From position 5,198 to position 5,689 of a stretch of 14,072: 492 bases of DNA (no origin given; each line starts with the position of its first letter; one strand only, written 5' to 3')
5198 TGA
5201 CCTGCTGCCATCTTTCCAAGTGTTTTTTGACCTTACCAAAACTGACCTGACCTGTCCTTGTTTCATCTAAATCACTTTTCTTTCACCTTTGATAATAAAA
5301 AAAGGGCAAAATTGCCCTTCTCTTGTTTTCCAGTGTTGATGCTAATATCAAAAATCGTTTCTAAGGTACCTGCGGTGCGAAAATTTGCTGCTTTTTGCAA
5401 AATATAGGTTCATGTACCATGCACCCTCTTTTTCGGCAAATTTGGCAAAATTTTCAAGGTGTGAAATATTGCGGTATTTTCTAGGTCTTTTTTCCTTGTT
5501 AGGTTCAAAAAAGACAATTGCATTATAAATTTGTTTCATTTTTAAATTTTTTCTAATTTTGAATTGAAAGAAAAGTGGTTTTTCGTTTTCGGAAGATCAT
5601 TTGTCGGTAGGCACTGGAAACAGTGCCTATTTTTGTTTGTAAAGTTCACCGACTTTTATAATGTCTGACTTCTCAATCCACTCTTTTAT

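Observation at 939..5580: Conserved 16-20 nt motif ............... in four intergenic copies, one inverted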

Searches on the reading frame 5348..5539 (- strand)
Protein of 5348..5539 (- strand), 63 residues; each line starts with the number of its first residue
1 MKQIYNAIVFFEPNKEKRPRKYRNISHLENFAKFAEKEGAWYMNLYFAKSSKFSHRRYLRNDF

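Call 5: search_protein_families(library=phrogs, proteins=[window:5348-5539:-], max_evalue=0.01)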
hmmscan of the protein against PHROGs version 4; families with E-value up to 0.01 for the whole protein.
window:5348-5539:- (63 aa): 0 families

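Call 7: search_protein_families(library=pfam, proteins=[window:5348-5539:-], max_evalue=0.01)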
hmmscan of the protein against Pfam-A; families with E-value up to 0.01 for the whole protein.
window:5348-5539:- (63 aa): 0 families

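Call 23: search_protein_families(library=pfam, proteins=[window:5348-5539:-], max_evalue=1)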
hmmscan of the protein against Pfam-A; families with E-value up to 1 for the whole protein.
window:5348-5539:- (63 aa): 0 families

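Call 39: find_homologous_proteins(query=window:5348-5539:-, max_evalue=0.001)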
Query window:5348-5539:- (63 aa): 5 proteins with E <= 0.001 among 5 candidates.
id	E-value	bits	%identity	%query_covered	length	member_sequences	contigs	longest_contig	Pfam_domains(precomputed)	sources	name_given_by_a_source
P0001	2.9e-31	123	87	100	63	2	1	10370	-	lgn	-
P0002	5.2e-25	104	73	100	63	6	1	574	-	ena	-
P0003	1.4e-21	93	71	98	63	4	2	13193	-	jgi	jgi:hypothetical protein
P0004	1.6e-19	86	67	100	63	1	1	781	-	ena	-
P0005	2.7e-16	76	59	94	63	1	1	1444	-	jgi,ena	jgi:hypothetical protein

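Call 47: predict_structure(alignment_id=A1)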
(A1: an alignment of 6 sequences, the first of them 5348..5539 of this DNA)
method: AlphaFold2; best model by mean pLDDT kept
length: 63 residues; sequences in the alignment: 6
mean_pLDDT: 78.2   pTM: 0.58
mean pLDDT of the five models: 78.2, 78.0, 75.3, 74.5, 70.6
residues with pLDDT >= 90: 30; 70-90: 16; 50-70: 4; < 50: 13
segments of 3 or more residues with pLDDT < 50: 51-63
pLDDT, mean of each block of 10 residues (from residue 1): 84 90 90 93 80 44 42
secondary structure, 60 per line:
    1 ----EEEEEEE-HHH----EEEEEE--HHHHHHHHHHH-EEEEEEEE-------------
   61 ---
elements in order: E5-11 E20-25 H28-38 E40-47

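Call 49: fold_search(model_id=the predicted structure, library=pdb)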
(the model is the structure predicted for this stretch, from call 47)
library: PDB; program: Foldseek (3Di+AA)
matches with E <= 10: 146; with E <= 0.001: 0
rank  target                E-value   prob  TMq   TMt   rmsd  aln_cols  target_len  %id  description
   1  2le2_MODEL_1_A        1.6e+00  0.23  0.41  0.44   3.7        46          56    4  Novel dimeric structure of phage phi29-encoded protein p56: Insights into Uracil-DNA glycosylase inhibition (released 2011-09-28)
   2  4l5n_C                1.9e+00  0.30  0.47  0.55   3.2        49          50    8  Crystallographic Structure of HHV-1 Uracil-DNA Glycosylase complexed with the Bacillus phage PZA inhibitor protein p56 (released 2013-08-07)
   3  6btz_C                1.9e+00  0.04  0.22  0.14  13.4        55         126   14  Crystal structure of the PI3KC2alpha C2 domain in space group C121 (released 2018-10-17)
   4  3hzb_D                2.0e+00  0.20  0.40  0.30   5.6        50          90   14  Crystal structure of a betagamma-crystallin domain from Flavobacterium johnsoniae (released 2009-12-01)
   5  7et3_g                2.0e+00  0.11  0.28  0.11   4.5        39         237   26  C5 portal vertex in the enveloped virion capsid (released 2021-07-14)
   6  7zo1_B                2.1e+00  0.08  0.30  0.03   5.4        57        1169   14  SpCas9 bound to CD34 off-target9 DNA substrate (released 2022-10-26)
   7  3hzb_C                2.3e+00  0.18  0.37  0.28   5.5        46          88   15  Crystal structure of a betagamma-crystallin domain from Flavobacterium johnsoniae (released 2009-12-01)
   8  7oxa_B                2.3e+00  0.11  0.32  0.03   5.3        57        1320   14  Target-bound SpCas9 complex with AAVS1 chimeric RNA-DNA guide (released 2021-09-15)
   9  7z4d_E                2.3e+00  0.08  0.30  0.03   5.5        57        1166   14  Crystal structure of SpCas9 bound to a 10 nucleotide complementary DNA substrate (released 2022-08-31)
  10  5f9r_B                2.4e+00  0.07  0.29  0.03   5.7        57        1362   14  Crystal structure of catalytically-active Streptococcus pyogenes CRISPR-Cas9 in complex with single-guided RNA and dou (released 2016-01-27)
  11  2j1r_B                2.4e+00  0.01  0.14  0.10  10.3        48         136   10  Structure of a Streptococcus pneumoniae fucose binding module (released 2006-09-06)
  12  3zoq_C                2.7e+00  0.35  0.50  0.57   2.7        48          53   12  Structure of BsUDG-p56 complex (released 2013-05-22)
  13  6vqv_A                2.9e+00  0.10  0.33  0.32   5.7        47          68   17  Type I-F CRISPR-Csy complex with its inhibitor AcrF9 (released 2020-03-11)
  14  4zt9_C                2.9e+00  0.07  0.30  0.03   5.5        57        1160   14  Nuclease-inactive Streptococcus pyogenes Cas9 (D10A/H840A, dCas9) in complex with single-guide RNA at 3.1 Angstrom res (released 2015-07-08)
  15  5fw2_B                2.9e+00  0.07  0.29  0.03   5.5        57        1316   14  Crystal structure of SpCas9 variant EQR bound to sgRNA and TGAG PAM target DNA (released 2016-06-15)
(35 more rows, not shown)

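Call 52: fold_search(model_id=the predicted structure, library=viral)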
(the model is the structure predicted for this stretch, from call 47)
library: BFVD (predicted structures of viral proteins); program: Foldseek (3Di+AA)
matches with E <= 10: 766; with E <= 0.001: 0
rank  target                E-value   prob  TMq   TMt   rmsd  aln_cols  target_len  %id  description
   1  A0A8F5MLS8            4.0e-02  1.00  0.61  0.59   1.7        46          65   17  Uncharacterized protein [Microvirus mar61]
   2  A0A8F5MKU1            7.6e-02  1.00  0.63  0.56   1.8        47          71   11  Uncharacterized protein [Microvirus mar58]
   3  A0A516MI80            1.5e-01  0.99  0.55  0.64   2.3        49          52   16  (no name in the UniProt tables at hand)
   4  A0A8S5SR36            1.7e-01  0.90  0.47  0.53   3.7        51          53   14  Uncharacterized protein [Siphoviridae sp. cto3L1]
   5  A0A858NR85            1.7e-01  0.66  0.44  0.47   3.5        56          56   16  (no name in the UniProt tables at hand)
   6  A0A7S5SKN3            2.0e-01  0.87  0.45  0.30   4.2        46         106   20  (no name in the UniProt tables at hand)
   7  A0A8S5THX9            2.2e-01  0.80  0.44  0.44   3.8        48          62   12  Uncharacterized protein [Myoviridae sp. ctMnh10]
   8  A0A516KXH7            2.2e-01  0.69  0.45  0.42   5.2        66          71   12  (no name in the UniProt tables at hand)
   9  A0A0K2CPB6            2.3e-01  0.93  0.49  0.53   3.0        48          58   14  Uncharacterized protein [Brevibacillus phage SecTim467]
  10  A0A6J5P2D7            2.3e-01  0.85  0.51  0.54   5.4        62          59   16  Uncharacterized protein [uncultured Caudovirales phage]
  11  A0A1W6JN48            2.5e-01  0.54  0.42  0.33   4.6        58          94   14  Uncharacterized protein [Lactococcus phage LW81]
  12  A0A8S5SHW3            3.0e-01  0.93  0.53  0.47   2.7        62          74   13  Uncharacterized protein [Phage sp. ctqZP6]
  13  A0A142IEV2            3.0e-01  0.60  0.45  0.39   4.2        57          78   10  Uncharacterized protein [Pseudomonas phage vB_PsyM_KIL4]
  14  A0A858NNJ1            3.0e-01  0.57  0.43  0.45   3.9        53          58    9  (no name in the UniProt tables at hand)
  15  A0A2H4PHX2            3.0e-01  0.54  0.42  0.40   7.4        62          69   11  (no name in the UniProt tables at hand)
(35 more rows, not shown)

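Call 63: find_related_loci(query=A2, collection=metagenome_contigs, flank=8000)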
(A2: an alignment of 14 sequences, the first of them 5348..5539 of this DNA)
Query A2 (63 aa) in metagenome_contigs; peptide patterns used: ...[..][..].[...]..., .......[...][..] (x = any residue, [..] = any of these).
188 stretches matched a pattern; 168 encode a relative of the query (tblastn E <= 1e-3); the best 80 are kept; 80 distinct loci.
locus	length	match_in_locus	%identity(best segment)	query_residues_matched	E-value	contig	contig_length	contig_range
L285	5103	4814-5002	59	1-63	9e-22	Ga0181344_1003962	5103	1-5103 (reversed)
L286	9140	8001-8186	56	1-62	1e-21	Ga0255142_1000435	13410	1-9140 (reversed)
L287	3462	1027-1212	53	2-63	3e-21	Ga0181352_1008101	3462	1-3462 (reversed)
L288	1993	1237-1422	55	2-63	1e-20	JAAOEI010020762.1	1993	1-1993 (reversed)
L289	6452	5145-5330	56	2-63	8e-21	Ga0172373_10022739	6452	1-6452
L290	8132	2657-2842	55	2-63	2e-20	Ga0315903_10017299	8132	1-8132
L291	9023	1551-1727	54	1-59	2e-20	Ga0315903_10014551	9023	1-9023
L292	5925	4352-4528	54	1-59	2e-20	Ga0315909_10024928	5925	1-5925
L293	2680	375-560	53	1-62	3e-20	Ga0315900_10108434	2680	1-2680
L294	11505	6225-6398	64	2-59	4e-20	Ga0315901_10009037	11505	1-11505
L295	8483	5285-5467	60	2-63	3e-19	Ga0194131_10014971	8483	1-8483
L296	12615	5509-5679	53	3-59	2e-18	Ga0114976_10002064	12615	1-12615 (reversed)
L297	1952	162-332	53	3-59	3e-18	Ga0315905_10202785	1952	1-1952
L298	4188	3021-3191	51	3-59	6e-18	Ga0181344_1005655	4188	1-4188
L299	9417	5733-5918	50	1-62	8e-18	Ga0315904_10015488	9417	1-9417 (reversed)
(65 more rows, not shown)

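Call 70: search_solved_structures(query=A2, max_evalue=1)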
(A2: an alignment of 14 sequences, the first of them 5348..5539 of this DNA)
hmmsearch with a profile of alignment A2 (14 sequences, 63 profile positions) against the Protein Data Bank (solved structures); distinct sequences matched with E-value up to 1: 4.
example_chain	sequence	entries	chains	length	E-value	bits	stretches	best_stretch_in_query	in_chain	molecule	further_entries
9mr4_k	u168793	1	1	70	0.17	15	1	23-56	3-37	Large ribosomal subunit protein eL38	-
6zvk_p2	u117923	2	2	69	0.18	15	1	23-56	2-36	60S RIBOSOMAL PROTEIN EL38 | Uncharacterized protein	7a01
9ijj_q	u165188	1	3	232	0.27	14.4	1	21-49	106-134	Protein FAM228B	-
3o24_A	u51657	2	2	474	0.44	13.7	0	25-48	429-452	Brevianamide F prenyltransferase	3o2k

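Call 71: search_protein_families(library=ncbifam, proteins=[window:5348-5539:-], max_evalue=0.1)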
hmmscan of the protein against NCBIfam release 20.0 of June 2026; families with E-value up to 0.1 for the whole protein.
window:5348-5539:- (63 aa): 0 families

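Call 72: find_encoding_contigs(protein=P0002, flank=3000, max_places=6)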
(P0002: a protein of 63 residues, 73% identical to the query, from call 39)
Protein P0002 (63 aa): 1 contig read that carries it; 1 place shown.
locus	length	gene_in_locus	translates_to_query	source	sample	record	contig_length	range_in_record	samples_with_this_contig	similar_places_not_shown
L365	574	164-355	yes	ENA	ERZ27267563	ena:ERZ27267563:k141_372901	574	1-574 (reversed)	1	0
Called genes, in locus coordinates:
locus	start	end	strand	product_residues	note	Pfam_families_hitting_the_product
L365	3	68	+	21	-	?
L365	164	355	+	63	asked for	-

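Call 73: find_encoding_contigs(protein=P0004, flank=3000, max_places=6)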
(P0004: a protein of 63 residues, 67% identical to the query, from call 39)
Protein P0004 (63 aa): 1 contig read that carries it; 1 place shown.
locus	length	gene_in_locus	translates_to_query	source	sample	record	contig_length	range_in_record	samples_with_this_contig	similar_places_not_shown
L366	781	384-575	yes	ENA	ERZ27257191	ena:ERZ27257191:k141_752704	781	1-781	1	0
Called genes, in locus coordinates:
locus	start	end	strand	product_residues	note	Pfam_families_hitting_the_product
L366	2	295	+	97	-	?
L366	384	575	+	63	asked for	-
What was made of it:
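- Tried and rejected: They are ordinary metagenome contigs (calls 72, 73).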
